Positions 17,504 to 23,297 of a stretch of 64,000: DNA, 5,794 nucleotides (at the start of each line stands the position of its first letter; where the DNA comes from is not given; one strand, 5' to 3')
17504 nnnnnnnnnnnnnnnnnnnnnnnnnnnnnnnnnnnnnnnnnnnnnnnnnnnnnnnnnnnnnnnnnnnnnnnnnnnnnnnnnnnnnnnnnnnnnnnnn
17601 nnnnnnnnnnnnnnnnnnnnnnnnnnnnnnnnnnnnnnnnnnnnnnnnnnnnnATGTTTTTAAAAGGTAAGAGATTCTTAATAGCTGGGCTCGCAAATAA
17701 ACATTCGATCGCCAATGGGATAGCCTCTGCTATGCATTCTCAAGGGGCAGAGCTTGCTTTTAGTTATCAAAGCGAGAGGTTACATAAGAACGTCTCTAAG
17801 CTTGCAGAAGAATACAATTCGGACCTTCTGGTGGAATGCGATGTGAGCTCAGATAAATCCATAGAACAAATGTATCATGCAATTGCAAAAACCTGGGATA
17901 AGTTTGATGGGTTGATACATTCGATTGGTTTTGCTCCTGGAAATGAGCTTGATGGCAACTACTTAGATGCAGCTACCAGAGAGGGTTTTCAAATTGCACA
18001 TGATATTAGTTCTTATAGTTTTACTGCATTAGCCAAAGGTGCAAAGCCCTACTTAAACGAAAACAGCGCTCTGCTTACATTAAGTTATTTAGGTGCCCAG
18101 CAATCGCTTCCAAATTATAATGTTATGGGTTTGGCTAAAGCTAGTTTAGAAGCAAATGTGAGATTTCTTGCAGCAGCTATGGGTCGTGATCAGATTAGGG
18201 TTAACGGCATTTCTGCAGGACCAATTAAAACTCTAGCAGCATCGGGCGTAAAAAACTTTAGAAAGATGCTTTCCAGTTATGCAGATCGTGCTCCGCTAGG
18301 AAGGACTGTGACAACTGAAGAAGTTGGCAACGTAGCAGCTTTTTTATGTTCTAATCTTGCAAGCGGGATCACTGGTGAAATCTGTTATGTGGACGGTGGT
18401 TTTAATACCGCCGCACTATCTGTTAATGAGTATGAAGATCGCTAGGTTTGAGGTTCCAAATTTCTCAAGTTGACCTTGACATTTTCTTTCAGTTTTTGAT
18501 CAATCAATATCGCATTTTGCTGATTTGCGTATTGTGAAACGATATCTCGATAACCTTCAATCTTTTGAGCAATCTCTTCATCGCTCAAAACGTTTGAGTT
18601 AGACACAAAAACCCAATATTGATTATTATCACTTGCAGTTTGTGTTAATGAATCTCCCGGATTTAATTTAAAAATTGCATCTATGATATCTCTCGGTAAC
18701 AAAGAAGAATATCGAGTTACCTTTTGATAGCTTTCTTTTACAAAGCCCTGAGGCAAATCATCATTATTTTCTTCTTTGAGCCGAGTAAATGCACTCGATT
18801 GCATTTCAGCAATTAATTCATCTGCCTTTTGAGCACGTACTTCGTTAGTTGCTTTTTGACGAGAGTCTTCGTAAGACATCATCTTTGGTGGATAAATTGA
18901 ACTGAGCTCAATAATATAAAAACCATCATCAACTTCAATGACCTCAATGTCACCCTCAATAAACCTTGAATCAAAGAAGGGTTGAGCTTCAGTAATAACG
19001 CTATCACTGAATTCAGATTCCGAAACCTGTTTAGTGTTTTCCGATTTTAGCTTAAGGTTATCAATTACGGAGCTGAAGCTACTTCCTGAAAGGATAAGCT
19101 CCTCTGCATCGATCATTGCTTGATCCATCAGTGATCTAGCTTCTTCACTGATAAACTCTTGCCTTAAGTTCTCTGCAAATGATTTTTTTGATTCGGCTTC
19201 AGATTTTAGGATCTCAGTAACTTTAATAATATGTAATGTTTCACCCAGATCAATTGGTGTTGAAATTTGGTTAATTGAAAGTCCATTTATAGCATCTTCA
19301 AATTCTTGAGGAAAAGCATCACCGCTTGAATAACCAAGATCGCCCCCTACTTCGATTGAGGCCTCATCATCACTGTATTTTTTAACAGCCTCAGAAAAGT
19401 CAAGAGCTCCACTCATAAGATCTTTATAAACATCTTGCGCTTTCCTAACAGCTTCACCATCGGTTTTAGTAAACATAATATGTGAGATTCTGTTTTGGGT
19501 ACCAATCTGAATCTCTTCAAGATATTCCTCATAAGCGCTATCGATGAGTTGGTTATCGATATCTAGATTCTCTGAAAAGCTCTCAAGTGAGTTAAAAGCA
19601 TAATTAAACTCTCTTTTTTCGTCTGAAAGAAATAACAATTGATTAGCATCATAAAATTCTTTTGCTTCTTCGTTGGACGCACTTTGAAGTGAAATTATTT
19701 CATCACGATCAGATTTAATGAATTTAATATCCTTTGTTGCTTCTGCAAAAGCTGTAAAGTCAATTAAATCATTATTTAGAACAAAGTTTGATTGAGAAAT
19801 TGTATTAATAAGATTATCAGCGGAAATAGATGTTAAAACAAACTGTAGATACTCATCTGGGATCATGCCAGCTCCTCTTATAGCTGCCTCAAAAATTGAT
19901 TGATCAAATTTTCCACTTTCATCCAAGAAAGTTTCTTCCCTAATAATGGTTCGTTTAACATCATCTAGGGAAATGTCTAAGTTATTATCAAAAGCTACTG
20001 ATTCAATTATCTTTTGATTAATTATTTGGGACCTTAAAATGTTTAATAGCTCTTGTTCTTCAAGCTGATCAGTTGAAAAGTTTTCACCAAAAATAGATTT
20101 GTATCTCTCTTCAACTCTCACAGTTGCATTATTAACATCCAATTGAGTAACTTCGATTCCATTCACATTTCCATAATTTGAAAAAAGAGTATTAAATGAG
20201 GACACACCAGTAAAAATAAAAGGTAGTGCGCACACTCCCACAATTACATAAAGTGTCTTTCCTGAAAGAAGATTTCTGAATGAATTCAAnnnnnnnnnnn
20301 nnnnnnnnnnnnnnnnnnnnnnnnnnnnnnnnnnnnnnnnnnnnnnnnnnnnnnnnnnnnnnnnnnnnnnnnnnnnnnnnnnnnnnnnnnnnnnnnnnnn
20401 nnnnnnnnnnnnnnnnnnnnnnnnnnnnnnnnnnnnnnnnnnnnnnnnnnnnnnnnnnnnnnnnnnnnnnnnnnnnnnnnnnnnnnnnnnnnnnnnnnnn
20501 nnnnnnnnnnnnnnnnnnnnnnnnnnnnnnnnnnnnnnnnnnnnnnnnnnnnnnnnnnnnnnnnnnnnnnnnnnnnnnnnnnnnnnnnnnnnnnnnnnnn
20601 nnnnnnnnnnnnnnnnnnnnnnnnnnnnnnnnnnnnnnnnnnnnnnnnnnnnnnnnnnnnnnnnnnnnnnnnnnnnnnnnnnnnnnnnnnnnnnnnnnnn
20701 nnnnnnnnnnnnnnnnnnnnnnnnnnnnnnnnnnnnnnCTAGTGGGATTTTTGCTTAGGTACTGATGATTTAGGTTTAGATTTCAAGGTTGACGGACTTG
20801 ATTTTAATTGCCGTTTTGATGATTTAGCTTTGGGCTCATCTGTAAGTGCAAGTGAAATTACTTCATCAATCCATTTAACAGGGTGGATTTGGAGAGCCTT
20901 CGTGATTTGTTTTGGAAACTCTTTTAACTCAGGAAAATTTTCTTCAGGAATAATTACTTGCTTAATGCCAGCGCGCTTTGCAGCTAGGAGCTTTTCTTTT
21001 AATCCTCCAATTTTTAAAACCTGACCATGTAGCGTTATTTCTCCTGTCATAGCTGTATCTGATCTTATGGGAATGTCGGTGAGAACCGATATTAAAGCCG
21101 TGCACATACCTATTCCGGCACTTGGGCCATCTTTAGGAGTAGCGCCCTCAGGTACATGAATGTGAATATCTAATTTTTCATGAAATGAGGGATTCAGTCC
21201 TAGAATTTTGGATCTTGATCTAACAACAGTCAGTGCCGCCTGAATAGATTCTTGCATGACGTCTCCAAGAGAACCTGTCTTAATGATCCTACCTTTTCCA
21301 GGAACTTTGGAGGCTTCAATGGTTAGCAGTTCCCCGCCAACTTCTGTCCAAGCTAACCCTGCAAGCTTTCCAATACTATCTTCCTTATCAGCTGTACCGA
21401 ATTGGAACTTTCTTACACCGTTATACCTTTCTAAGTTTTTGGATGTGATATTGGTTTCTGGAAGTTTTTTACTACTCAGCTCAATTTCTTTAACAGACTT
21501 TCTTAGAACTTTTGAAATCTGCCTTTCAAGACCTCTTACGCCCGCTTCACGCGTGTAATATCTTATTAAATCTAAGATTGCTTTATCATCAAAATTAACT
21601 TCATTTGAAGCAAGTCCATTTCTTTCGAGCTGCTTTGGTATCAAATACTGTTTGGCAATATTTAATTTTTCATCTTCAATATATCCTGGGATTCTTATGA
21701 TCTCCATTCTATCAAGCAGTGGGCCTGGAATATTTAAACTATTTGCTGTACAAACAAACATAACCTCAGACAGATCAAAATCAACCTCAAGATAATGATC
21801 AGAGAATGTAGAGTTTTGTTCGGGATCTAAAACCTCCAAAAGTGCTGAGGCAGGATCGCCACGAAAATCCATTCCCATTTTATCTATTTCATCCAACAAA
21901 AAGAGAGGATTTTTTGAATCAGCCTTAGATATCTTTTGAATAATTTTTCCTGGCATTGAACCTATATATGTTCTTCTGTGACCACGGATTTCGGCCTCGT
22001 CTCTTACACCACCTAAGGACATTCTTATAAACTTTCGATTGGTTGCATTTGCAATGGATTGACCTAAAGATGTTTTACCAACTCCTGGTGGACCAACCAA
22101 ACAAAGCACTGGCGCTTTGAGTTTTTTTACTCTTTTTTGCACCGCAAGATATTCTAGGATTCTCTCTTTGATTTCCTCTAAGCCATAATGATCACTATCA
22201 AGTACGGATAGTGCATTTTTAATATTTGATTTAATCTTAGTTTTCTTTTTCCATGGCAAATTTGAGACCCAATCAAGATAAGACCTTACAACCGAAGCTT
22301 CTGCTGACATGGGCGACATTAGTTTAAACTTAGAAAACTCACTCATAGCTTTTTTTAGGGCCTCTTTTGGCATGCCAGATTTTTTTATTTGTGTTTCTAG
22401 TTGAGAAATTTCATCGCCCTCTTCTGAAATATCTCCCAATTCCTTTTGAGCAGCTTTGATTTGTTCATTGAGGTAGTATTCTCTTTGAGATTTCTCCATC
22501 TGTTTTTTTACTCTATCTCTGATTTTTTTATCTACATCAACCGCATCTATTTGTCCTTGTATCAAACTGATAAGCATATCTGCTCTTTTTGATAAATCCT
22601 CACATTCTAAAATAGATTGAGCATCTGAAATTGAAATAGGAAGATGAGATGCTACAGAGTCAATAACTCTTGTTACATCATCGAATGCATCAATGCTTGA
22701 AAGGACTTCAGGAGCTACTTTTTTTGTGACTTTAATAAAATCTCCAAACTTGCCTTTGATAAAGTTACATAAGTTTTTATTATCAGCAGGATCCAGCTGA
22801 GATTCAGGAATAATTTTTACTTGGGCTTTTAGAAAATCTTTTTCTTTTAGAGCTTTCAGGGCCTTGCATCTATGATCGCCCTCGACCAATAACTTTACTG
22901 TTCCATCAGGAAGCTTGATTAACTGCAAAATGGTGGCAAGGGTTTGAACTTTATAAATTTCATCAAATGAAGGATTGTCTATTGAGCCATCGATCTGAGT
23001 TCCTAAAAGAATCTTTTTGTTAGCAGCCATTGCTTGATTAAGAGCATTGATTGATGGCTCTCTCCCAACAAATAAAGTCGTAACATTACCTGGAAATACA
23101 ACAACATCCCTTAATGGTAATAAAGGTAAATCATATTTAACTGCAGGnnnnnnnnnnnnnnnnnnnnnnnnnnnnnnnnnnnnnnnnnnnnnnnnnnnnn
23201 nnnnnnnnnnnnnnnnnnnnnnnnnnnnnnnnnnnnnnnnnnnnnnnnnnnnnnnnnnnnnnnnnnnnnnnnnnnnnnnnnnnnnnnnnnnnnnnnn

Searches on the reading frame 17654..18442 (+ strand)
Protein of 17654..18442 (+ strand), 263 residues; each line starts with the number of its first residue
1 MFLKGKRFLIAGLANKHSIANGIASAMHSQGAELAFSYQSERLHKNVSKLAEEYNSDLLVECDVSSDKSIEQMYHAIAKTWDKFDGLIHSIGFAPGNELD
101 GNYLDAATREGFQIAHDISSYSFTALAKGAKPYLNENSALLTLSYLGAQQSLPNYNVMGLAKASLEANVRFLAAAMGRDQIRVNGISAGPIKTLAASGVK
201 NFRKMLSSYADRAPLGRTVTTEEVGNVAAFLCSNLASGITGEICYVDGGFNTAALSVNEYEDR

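Call 14: search_protein_families(library=pfam, proteins=[window:17654-18442:+], max_evalue=0.00001)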
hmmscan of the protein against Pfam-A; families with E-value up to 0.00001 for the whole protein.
window:17654-18442:+ (263 aa): 2 families
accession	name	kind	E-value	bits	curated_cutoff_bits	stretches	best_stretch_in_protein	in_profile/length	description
PF13561.12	adh_short_C2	-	1e-85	287.6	27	1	12-251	1-236/236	Enoyl-(Acyl carrier protein) reductase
PF00106.31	adh_short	-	4.1e-15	56.2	26.6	1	18-196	11-187/195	short chain dehydrogenase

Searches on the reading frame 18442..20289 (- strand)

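Call 14: search_protein_families(library=pfam, proteins=[window:18442-20289:-], max_evalue=0.00001)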
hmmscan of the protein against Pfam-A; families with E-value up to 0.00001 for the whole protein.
window:18442-20289:- (615 aa): 5 families
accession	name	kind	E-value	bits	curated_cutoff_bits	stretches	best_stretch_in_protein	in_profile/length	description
PF13624.11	SurA_N_3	-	1.5e-23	83.9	27.2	1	1-155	2-156/162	SurA-like N-terminal domain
PF13145.12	Rotamase_2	-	1.1e-21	78.3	27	1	245-365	2-113/121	PPIC-type PPIASE domain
PF00639.27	Rotamase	-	4.9e-19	69.5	21.7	1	275-358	13-96/97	PPIC-type PPIASE domain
PF13616.12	Rotamase_3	-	7.9e-19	68.8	22.5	1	264-359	14-114/116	PPIC-type PPIASE domain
PF13623.11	SurA_N_2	-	5.1e-15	56.1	28.5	1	10-136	9-144/145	SurA-like N-terminal domain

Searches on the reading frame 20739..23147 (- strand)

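Call 14: search_protein_families(library=pfam, proteins=[window:20739-23147:-], max_evalue=0.00001)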
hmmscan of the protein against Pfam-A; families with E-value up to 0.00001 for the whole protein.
window:20739-23147:- (802 aa): 6 families
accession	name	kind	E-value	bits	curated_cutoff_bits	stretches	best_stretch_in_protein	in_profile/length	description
PF05362.19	Lon_C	-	2.3e-90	302.1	21.1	1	567-769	2-204/205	Lon protease (S16) C-terminal proteolytic domain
PF02190.22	LON_substr_bdg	-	4.9e-42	144.6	28.7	1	7-197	2-199/200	ATP-dependent protease La (LON) substrate-binding domain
PF00004.35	AAA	-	3e-23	83.1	21.2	1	348-484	1-126/131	ATPase family associated with various cellular activities (AAA)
PF22667.2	Lon_lid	-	5.1e-21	74.5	27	1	508-559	1-52/57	Lon protease AAA+ ATPase lid domain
PF07728.20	AAA_5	-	4.3e-07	30.5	22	1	348-472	2-125/139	AAA domain (dynein-related subfamily)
PF13541.12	ChlI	-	7.3e-07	29.6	27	1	661-737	45-121/121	Subunit ChlI of Mg-chelatase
